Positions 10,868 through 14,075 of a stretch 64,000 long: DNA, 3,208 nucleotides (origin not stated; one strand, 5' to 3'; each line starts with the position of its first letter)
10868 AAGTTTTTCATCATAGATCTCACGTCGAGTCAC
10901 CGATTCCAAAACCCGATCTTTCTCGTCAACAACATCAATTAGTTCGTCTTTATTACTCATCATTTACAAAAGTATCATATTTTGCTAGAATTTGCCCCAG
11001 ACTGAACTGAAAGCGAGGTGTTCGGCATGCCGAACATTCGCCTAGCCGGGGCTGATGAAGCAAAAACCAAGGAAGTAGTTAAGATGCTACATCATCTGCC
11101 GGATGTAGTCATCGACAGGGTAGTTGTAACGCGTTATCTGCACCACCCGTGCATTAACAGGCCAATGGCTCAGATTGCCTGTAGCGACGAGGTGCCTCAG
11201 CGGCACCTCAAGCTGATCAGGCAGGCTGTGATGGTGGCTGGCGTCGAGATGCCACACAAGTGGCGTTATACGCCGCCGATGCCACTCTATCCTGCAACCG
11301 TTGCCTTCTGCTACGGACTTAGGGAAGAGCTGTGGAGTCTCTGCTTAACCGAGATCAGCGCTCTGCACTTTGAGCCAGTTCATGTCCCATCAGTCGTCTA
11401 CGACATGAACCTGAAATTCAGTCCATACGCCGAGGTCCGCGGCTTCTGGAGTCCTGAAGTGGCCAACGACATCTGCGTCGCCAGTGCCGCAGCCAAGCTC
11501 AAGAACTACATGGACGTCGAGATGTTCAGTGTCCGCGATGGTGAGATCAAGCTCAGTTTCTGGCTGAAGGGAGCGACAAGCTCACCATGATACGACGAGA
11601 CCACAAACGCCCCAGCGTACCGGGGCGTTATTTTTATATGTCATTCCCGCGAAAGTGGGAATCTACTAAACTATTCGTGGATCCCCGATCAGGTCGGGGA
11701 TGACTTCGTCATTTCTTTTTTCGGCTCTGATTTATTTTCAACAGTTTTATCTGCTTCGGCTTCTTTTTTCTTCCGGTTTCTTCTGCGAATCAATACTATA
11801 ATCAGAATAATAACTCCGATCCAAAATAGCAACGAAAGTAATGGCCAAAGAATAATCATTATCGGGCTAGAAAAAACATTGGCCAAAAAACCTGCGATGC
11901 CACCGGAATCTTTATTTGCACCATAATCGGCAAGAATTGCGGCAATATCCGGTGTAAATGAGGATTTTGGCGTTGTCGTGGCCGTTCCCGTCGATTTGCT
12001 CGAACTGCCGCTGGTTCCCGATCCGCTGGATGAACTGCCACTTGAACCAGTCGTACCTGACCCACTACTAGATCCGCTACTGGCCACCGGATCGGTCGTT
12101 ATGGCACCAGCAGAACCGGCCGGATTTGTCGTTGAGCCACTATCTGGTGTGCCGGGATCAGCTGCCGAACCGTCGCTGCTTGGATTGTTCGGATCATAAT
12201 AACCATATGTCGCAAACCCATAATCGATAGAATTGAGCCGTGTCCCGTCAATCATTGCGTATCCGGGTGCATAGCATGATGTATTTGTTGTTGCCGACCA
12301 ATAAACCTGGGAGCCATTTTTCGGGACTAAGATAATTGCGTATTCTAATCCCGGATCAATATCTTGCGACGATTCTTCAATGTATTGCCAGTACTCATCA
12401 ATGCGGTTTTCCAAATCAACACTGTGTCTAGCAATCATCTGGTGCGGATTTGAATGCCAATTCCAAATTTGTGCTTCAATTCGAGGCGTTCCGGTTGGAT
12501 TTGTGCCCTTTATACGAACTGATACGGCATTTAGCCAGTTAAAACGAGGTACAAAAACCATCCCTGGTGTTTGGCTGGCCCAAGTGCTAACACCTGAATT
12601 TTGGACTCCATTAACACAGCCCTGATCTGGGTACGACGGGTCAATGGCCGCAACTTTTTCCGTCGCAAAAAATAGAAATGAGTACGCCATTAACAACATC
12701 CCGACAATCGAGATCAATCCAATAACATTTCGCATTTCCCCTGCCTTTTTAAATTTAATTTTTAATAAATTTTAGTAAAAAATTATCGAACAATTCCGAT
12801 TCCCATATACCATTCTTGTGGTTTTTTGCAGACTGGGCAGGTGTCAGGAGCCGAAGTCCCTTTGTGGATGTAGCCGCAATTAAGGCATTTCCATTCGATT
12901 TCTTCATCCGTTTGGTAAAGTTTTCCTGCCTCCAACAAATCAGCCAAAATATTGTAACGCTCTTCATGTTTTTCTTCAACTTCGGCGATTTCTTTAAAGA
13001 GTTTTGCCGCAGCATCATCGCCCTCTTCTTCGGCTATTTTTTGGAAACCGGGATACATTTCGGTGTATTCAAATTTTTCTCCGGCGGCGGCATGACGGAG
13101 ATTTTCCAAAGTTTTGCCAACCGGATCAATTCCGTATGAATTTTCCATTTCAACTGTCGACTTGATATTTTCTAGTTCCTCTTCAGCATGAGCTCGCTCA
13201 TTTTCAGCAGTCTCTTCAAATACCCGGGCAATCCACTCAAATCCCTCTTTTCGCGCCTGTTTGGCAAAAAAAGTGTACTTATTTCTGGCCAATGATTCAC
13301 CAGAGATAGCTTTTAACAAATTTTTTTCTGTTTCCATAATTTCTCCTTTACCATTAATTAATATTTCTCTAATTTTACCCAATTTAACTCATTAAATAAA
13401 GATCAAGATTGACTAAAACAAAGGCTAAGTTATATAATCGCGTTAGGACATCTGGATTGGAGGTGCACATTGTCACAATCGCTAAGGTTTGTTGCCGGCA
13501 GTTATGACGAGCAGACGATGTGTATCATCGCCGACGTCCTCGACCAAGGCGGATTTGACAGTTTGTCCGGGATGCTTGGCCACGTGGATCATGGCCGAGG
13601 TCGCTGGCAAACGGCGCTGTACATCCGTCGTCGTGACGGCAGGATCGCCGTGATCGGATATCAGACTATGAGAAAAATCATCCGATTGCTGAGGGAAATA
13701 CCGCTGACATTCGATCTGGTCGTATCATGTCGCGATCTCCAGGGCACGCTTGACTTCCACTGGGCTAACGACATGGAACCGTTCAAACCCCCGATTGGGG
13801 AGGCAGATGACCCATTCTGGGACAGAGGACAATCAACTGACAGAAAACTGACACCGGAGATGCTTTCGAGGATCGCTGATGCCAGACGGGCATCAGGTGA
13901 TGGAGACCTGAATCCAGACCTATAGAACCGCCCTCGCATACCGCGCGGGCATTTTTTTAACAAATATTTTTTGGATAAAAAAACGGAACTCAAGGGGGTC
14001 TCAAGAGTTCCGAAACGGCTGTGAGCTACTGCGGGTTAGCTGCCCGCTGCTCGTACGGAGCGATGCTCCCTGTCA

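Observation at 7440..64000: Fourteen or more GC-rich, self-contained expression cassettes interleaved with AT-rich core genes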

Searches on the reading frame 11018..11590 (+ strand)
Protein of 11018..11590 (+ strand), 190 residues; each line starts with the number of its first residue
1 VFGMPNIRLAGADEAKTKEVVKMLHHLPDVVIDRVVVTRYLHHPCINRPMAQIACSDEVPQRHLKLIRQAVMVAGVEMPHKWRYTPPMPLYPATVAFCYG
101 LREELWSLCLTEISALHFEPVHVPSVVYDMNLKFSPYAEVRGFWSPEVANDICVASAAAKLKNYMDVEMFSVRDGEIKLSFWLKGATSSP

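Call 5: search_protein_families(library=pfam, proteins=[window:11018-11590:+], max_evalue=0.01)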
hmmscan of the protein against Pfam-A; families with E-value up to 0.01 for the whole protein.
window:11018-11590:+ (190 aa): 0 families

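Call 13: search_protein_families(library=phrogs, proteins=[window:11018-11590:+], max_evalue=0.01)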
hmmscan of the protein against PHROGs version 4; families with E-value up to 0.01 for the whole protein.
window:11018-11590:+ (190 aa): 0 families

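Call 22: find_homologous_proteins(query=window:11027-11590:+, max_evalue=0.001)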
Query window:11027-11590:+ (187 aa): 5 proteins with E <= 0.001 among 93 candidates.
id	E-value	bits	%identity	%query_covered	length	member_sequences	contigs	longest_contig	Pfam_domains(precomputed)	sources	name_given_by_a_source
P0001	3.3e-124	430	100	100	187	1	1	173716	-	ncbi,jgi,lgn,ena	ncbi:MAG: hypothetical protein WC451_00460 [Patescibacteria group bacterium]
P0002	1.7e-94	333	77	97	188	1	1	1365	-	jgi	jgi:hypothetical protein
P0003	3.2e-92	326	75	100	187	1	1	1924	-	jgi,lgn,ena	-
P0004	9.4e-54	200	53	99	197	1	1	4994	-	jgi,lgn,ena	-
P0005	7.9e-42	161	67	54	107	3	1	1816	-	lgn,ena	-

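Call 23: find_encoding_contigs(protein=P0004, flank=10000)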
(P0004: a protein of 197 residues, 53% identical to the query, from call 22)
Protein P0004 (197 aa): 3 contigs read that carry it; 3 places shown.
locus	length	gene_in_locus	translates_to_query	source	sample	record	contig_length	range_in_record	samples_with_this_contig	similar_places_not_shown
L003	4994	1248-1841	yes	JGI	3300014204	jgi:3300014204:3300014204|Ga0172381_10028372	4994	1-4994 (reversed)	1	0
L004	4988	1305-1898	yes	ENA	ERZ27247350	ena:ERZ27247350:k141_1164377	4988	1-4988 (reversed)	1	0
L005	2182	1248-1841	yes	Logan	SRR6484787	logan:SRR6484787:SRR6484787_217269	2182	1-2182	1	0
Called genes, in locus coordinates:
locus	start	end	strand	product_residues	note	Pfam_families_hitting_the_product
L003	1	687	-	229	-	?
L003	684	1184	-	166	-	PF00293:NUDIX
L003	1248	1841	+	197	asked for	-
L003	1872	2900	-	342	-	-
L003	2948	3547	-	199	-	PF00210:Ferritin (weak), PF02915:Rubrerythrin, PF23458:DUF7130 (faint), PF21349:RUBY_RBDX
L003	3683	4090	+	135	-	-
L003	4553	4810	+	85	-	PF01541:GIY-YIG, PF10544:T5orf172 (weak)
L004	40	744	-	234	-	PF03483:B3_4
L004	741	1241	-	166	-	PF00293:NUDIX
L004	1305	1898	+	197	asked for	-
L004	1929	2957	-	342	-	-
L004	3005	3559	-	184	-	PF00210:Ferritin (weak), PF02915:Rubrerythrin, PF23458:DUF7130 (faint), PF21349:RUBY_RBDX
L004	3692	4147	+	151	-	-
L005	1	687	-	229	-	?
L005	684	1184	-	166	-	PF00293:NUDIX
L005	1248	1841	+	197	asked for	-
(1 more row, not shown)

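Call 24: find_encoding_contigs(protein=P0003, flank=10000)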
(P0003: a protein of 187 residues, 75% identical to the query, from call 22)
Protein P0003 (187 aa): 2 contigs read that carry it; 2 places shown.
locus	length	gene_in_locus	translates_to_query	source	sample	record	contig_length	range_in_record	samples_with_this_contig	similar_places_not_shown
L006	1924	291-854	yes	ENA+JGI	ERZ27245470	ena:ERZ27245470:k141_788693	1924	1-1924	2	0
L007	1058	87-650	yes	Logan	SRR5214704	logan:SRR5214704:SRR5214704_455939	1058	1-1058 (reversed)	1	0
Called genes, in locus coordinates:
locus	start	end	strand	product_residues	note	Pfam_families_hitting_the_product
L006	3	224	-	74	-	?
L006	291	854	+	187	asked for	-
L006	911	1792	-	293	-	-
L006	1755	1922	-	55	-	?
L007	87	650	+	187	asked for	-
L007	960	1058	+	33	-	?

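Call 50: search_protein_families(library=padloc, proteins=[window:11027-11590:+], max_evalue=0.01)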
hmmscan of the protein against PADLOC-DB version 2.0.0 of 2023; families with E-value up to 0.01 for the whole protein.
window:11027-11590:+ (187 aa): 0 families

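Call 55: predict_structure(alignment_id=A1)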
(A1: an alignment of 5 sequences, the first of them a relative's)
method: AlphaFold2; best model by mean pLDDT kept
length: 187 residues; sequences in the alignment: 5
mean_pLDDT: 54.1   pTM: 0.53
mean pLDDT of the five models: 54.1, 45.8, 44.3, 43.7, 41.7
residues with pLDDT >= 90: 0; 70-90: 52; 50-70: 44; < 50: 91
segments of 3 or more residues with pLDDT < 50: 1-87, 127-129
pLDDT, mean of each block of 10 residues (from residue 1): 33 46 37 29 36 40 47 33 44 73 78 69 51 72 59 81 74 64 63
secondary structure, 60 per line:
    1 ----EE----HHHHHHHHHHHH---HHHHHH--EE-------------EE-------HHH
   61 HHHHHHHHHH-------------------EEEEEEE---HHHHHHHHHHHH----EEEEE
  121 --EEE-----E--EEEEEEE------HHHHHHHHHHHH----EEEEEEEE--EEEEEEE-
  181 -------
elements in order: H11-22 H26-31 H58-70 E90-96 H100-111 E116-120 E123-125 E134-140 H147-158 E163-170 E173-179

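Call 84: find_encoding_contigs(protein=P0005, flank=5000, max_places=4)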
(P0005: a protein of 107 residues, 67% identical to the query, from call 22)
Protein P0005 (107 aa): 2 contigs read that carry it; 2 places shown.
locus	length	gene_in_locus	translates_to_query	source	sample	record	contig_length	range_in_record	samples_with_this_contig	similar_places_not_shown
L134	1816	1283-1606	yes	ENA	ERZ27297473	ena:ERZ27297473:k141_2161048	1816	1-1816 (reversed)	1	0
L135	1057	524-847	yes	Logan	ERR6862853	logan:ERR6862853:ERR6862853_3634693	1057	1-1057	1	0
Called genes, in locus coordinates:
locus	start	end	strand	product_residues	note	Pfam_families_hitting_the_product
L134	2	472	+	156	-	?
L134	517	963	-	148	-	PF04463:2-thiour_desulf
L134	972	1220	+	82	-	-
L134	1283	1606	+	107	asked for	-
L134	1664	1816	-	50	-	?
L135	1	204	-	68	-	?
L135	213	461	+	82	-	-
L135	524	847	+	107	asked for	-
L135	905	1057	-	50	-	?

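Call 85: find_encoding_contigs(protein=P0002, flank=5000, max_places=4)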
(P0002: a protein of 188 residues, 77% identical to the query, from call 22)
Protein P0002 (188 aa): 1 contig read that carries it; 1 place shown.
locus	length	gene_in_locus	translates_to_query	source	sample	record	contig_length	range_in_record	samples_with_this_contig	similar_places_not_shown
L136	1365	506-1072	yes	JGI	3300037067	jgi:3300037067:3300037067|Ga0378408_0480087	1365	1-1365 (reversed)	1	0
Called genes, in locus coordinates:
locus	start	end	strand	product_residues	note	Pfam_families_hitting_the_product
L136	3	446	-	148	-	?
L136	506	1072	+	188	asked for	-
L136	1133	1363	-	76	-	?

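Call 100: fold_search(model_id=the predicted structure, library=pdb)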
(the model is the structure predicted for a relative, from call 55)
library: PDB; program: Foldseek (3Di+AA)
matches with E <= 10: 643; with E <= 0.001: 0
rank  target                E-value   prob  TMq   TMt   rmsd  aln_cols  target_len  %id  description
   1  1u9d_A                1.9e-02  0.63  0.26  0.36  12.0       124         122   15  Structure of Protein of Unknown Function from Vibrio cholerae O1 biovar eltor str. N16961 (released 2004-09-21)
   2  4nwr_1                3.4e-02  0.33  0.23  0.30   8.8       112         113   12  Computationally Designed Two-Component Self-Assembling Tetrahedral Cage T33-28 (released 2014-05-28)
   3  8ur4_A                4.9e-02  0.75  0.29  0.43   4.7       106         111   12  Crystal Structure of macrophage migration inhibitory factor (MIF) from Trichomonas vaginalis (I4122 form) (released 2024-03-20)
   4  4m1a_A                6.0e-02  0.77  0.29  0.45   7.7       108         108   16  Crystal structure of a Domain of unknown function (DUF1904) from Sebaldella termitidis ATCC 33386 (released 2013-08-14)
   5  7zrz_CP1              6.8e-02  0.13  0.19  0.17  16.1       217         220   10  Structure of the human tRNA splicing endonuclease defines substrate recognition (released 2023-05-17)
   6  8t6e_B                7.2e-02  0.51  0.26  0.36   7.3       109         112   16  Crystal structure of T33-28.3: Deep-learning sequence design of co-assembling tetrahedron protein nanoparticles (released 2024-04-24)
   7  8dq6_C                7.7e-02  0.91  0.32  0.55   4.5        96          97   11  Structure of A. thaliana MIF/D-DT-like protein-1 (MDL1) (released 2023-07-26)
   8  3fwu                  7.7e-02  0.60  0.27  0.38   8.0       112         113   12  Crystal structure of Leishmania major MIF1 (released 2009-03-24)
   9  3fwt                  8.2e-02  0.66  0.28  0.40   7.4       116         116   10  Crystal structure of Leishmania major MIF2 (released 2009-03-17)
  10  6cuq_C                8.8e-02  0.77  0.31  0.45   7.3       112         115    9  Crystal structure of Macrophage migration inhibitory factor-like protein (EhMIF) from Entamoeba histolytica (released 2018-04-11)
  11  9k3e_B                8.8e-02  0.60  0.17  0.26   4.3        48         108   17  DddB(BadTF3) dsDNA deaminase (released 2024-11-27)
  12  6cuq_B                8.8e-02  0.51  0.25  0.35   5.1        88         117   11  Crystal structure of Macrophage migration inhibitory factor-like protein (EhMIF) from Entamoeba histolytica (released 2018-04-11)
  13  4nwr_j                9.3e-02  0.25  0.21  0.31   9.2       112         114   10  Computationally Designed Two-Component Self-Assembling Tetrahedral Cage T33-28 (released 2014-05-28)
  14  2zyz_C                1.1e-01  0.13  0.16  0.25  12.4        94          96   11  Pyrobaculum aerophilum splicing endonuclease (released 2009-06-23)
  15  4lkb_B                1.1e-01  0.57  0.28  0.38   4.8       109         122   14  Crystal structure of a putative 4-Oxalocrotonate Tautomerase from Nostoc sp. PCC 7120 (released 2013-07-24)
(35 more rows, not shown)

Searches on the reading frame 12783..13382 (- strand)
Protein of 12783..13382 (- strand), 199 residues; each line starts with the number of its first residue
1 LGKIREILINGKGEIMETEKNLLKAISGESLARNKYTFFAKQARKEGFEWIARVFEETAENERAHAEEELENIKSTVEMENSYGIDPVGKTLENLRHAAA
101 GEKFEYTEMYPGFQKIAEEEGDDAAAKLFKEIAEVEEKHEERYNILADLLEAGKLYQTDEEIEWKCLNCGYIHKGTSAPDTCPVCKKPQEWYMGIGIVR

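Call 10: search_protein_families(library=ncbifam, proteins=[window:12783-13382:-], max_evalue=0.00001)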
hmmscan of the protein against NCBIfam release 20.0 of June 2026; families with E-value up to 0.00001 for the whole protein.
window:12783-13382:- (199 aa): 2 families
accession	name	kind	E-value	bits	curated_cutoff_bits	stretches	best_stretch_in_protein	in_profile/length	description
NF045767.1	RuberyRbr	equivalog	4.3e-64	216.1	200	1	17-192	8-187/194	rubrerythrin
NF045783.1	Nigrythrn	equivalog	1.1e-32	113.7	340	1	10-191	21-198/202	nigerythrin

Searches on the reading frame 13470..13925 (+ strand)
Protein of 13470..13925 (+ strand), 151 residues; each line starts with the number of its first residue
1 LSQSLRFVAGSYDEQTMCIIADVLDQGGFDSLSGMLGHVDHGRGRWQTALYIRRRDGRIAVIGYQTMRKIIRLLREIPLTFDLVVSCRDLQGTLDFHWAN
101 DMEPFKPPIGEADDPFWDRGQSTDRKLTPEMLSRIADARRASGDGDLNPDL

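Call 5: search_protein_families(library=pfam, proteins=[window:13470-13925:+], max_evalue=0.01)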
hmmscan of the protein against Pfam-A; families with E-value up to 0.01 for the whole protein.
window:13470-13925:+ (151 aa): 0 families

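Call 13: search_protein_families(library=phrogs, proteins=[window:13470-13925:+], max_evalue=0.01)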
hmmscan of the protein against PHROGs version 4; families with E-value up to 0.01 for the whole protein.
window:13470-13925:+ (151 aa): 0 families

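Call 47: list_cluster_members(proteins=[window:13470-13925:+, window:23439-23753:+, window:26736-27128:+, window:35591-35815:+, window:53629-54240:-, window:53270-53551:-, window:56806-57294:-, window:58513-59136:+, window:63783-63926:+, window:43872-44501:-])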
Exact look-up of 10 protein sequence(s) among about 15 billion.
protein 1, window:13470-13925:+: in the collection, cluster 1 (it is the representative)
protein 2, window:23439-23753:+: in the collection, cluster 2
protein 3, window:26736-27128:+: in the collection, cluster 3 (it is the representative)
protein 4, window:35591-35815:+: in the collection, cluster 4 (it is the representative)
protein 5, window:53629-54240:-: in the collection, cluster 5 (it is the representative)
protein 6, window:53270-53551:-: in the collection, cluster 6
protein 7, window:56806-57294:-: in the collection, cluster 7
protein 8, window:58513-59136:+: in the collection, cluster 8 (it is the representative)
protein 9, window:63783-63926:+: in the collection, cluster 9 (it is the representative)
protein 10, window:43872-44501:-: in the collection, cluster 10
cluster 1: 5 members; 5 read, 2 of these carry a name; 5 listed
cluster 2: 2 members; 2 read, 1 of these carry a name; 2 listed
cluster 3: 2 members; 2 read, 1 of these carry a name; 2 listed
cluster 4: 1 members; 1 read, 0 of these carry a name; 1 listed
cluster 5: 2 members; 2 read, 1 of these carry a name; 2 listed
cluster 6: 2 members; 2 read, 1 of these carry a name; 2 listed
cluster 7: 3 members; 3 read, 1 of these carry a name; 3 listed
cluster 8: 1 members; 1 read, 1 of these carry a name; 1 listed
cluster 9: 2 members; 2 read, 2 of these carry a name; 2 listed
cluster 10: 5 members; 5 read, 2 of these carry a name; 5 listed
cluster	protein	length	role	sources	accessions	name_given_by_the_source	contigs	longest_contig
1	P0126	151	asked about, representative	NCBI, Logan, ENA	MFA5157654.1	MAG: hypothetical protein WC451_00475 [Patescibacteria group bacterium]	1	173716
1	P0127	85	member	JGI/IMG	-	hypothetical protein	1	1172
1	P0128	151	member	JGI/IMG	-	-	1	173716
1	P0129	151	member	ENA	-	-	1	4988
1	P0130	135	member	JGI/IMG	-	-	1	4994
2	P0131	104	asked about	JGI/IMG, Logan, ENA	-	-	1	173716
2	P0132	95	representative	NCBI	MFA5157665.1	MAG: hypothetical protein WC451_00535 [Patescibacteria group bacterium]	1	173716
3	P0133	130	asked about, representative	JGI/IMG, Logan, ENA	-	-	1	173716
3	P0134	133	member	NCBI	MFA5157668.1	MAG: hypothetical protein WC451_00550 [Patescibacteria group bacterium]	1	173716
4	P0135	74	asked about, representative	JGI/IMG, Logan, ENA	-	-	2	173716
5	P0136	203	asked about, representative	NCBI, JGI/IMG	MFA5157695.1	MAG: hypothetical protein WC451_00685 [Patescibacteria group bacterium]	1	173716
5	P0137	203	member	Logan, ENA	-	-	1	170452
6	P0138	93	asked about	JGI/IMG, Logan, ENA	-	-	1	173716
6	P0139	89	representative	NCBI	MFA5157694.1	MAG: hypothetical protein WC451_00680 [Patescibacteria group bacterium]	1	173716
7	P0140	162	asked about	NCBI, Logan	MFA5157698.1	MAG: hypothetical protein WC451_00700 [Patescibacteria group bacterium]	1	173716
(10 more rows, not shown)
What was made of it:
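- Patescibacteria group bacterium', locus tags WC451_ (calls 22, 47).
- Checked: All ten of my predicted ORFs that I looked up are in the protein collection, and nine have a counterpart in the NCBI annotation of the MAG, some with a different start codon (call 47).
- All ten cassette proteins I looked up come from 170-174 kb contigs recorded by several independent sources among NCBI, JGI, ENA and Logan (call 47).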

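Call 50: search_protein_families(library=padloc, proteins=[window:13470-13925:+], max_evalue=0.01)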
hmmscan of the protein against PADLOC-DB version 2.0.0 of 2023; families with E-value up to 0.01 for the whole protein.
window:13470-13925:+ (151 aa): 0 families
